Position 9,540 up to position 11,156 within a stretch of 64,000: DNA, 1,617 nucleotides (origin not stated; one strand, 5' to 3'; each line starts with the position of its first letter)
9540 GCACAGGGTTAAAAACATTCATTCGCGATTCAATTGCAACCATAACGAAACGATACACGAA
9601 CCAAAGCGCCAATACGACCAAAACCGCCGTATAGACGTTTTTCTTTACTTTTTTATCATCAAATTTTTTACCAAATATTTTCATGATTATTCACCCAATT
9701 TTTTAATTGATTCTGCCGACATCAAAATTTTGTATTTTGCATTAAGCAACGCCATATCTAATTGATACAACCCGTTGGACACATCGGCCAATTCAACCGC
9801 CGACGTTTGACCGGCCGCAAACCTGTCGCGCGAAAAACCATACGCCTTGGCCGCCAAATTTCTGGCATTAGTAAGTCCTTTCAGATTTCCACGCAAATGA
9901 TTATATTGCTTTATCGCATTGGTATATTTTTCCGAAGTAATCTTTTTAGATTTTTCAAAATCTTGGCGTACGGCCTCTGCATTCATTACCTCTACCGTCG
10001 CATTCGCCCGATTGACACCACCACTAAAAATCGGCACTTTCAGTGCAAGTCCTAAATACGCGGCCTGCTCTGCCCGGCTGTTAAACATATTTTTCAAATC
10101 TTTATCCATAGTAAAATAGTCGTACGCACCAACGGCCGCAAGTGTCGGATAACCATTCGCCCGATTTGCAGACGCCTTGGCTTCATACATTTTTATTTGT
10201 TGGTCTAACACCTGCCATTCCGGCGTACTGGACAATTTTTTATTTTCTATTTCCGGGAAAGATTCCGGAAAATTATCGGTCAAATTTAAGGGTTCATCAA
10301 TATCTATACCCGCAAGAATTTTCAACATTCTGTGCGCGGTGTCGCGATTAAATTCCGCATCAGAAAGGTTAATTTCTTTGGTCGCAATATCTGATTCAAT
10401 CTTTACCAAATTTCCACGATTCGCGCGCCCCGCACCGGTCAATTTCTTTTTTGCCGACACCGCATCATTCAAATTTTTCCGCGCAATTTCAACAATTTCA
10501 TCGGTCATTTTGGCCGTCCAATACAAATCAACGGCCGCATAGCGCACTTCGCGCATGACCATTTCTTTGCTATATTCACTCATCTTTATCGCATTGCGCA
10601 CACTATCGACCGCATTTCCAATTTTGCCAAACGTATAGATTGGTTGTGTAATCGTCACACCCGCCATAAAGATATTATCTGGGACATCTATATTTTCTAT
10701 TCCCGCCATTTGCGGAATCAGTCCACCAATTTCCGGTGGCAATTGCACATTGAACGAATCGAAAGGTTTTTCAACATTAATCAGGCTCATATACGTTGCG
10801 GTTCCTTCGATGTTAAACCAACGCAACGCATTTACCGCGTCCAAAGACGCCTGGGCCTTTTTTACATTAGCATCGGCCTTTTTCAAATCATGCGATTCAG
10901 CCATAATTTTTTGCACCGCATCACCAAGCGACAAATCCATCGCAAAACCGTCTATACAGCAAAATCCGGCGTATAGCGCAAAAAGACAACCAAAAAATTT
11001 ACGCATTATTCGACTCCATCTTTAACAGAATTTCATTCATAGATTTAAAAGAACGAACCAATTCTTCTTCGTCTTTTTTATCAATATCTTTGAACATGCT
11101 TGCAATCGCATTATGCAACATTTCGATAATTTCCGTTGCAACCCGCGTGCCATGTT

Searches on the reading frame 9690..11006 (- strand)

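Call 78: search_protein_families(library=pfam, proteins=[window:9690-11006:-], max_evalue=0.00001)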
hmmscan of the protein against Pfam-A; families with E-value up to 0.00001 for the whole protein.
window:9690-11006:- (439 aa): 1 family
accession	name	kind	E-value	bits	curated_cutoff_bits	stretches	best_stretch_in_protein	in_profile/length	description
PF02321.23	OEP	-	1.7e-35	123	22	2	29-225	3-172/187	Outer membrane efflux protein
